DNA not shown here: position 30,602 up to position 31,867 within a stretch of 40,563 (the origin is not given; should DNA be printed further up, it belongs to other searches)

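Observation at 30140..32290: IncFII-style basic replicon embedded in a lambda-like phage that also carries an integrase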

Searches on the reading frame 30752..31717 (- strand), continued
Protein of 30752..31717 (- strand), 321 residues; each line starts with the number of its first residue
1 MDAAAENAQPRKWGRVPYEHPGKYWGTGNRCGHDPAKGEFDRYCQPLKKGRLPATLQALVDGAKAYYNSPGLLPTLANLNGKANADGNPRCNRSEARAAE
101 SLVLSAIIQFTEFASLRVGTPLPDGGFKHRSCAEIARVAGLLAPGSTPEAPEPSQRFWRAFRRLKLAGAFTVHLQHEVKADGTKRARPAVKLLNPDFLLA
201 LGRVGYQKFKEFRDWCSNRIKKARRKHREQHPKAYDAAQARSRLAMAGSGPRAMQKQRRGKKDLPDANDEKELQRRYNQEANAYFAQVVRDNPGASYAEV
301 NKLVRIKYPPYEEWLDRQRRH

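Call 66: search_dna_similar(query=window:30752-31717:-, collection=plasmids, mode=protein, rows=spread, max_rows=60, max_evalue=0.001)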
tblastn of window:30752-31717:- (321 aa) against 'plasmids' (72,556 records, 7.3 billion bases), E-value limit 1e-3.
Records with a match: 185; places in all: 205; records where one place covers at least 80% of the query: 55.
Best place of each record, by identity: 80-90% 1; <60% 184.
By first word of the organism name: Pseudomonas 99; Aeromonas 52; Legionella 9; Paraburkholderia 4; Stutzerimonas 3; Nitrosococcus 3; uncultured 2; Robbsia 2; Halomonas 1; Edwardsiella 1; and 9 more.
By predicted mobility (MOB-suite, as given by PLSDB): non-mobilizable 144; conjugative 31; mobilizable 10.
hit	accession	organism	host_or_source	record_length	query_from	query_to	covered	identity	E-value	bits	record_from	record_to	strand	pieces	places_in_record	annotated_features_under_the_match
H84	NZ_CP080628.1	Halomonas qaidamensis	cell culture,Xiaochaidan Salt Lake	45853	1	321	100%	88.2%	0e+0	584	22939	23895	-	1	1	hypothetical protein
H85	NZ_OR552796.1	Aeromonas caviae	-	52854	1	321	100%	54.3%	5e-104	340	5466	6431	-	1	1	plasmid replication protein repA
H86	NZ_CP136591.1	Aeromonas veronii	cell culture,spleen of prussian carp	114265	2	320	99%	42.8%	5e-77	263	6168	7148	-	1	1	plasmid replication protein repA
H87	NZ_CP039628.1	Aeromonas caviae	sludge,cell culture,sludge from ...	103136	4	318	98%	43.2%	4e-74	254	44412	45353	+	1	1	plasmid replication protein repA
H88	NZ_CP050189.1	Aeromonas salmonicida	Turbo,whole organism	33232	2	320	99%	42.2%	1e-75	259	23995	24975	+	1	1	hypothetical protein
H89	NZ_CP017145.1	Aeromonas salmonicida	Sebastes schlegelii,isolated bacteria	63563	2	320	99%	42.2%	1e-75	259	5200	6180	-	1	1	hypothetical protein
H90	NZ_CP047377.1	Aeromonas salmonicida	Sablefish,Isolate Colony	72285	2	320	99%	42.2%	1e-75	259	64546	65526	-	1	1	hypothetical protein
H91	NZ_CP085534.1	Aeromonas salmonicida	Brook charr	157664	2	320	99%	42.2%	1e-75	259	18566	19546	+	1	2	hypothetical protein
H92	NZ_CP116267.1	Aeromonas salmonicida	Fish,Bacteria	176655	2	320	99%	42.2%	1e-75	259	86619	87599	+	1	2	hypothetical protein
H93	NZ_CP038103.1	Aeromonas salmonicida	Salvelinus fontinalis,whole organism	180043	2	320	99%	42.2%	1e-75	259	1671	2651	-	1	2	hypothetical protein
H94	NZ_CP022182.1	Aeromonas salmonicida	Atlantic salmon,The RAS Atlantic Salmon ...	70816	1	320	100%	41.9%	3e-75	258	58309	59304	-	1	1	plasmid replication protein repA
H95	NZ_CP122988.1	Aeromonas salmonicida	fish,tissue sample,spleen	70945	1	320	100%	41.9%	3e-75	258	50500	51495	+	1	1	plasmid replication protein repA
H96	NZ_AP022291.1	Aeromonas veronii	-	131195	1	320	100%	41.9%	3e-75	258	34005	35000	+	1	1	plasmid replication protein repA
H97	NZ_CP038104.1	Aeromonas salmonicida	Salvelinus fontinalis,whole organism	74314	8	320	98%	42.7%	9e-76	259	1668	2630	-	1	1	plasmid replication protein repA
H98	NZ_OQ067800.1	Aeromonas salmonicida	-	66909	6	317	97%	42.5%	1e-75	259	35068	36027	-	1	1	plasmid replication protein repA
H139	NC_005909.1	Pseudomonas alcaligenes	-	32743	26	202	55%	31.6%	8e-11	70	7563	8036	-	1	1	hypothetical protein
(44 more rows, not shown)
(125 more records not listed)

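Call 68: get_annotated_region(hit=H139, flank=2500)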
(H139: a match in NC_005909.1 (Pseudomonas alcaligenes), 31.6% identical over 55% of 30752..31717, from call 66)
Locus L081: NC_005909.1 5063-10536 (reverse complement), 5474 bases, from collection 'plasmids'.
description: Pseudomonas alcaligenes plasmid pRA2, complete sequence
organism: Pseudomonas alcaligenes (NCBI taxid 43263)
taxonomy: Bacteria; Pseudomonadota; Gammaproteobacteria; Pseudomonadales; Pseudomonadaceae; Pseudomonas; Pseudomonas alcaligenes
host: -; source: -; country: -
typing (MOB-suite, as given by PLSDB): mobilizable; relaxase MOBP
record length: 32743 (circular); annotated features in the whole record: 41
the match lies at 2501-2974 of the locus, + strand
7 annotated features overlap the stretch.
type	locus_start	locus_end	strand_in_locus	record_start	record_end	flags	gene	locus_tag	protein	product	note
CDS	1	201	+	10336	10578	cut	-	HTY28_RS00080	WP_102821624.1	antirestriction protein ArdR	-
CDS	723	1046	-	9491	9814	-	-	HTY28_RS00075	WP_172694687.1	hypothetical protein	-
CDS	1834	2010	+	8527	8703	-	-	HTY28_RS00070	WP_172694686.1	hypothetical protein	-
CDS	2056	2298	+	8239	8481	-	-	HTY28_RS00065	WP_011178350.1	hypothetical protein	-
CDS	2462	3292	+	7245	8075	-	-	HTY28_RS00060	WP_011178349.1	hypothetical protein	-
CDS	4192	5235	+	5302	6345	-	-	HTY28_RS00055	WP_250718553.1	DNA-binding protein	-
CDS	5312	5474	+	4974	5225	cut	-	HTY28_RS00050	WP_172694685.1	hypothetical protein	-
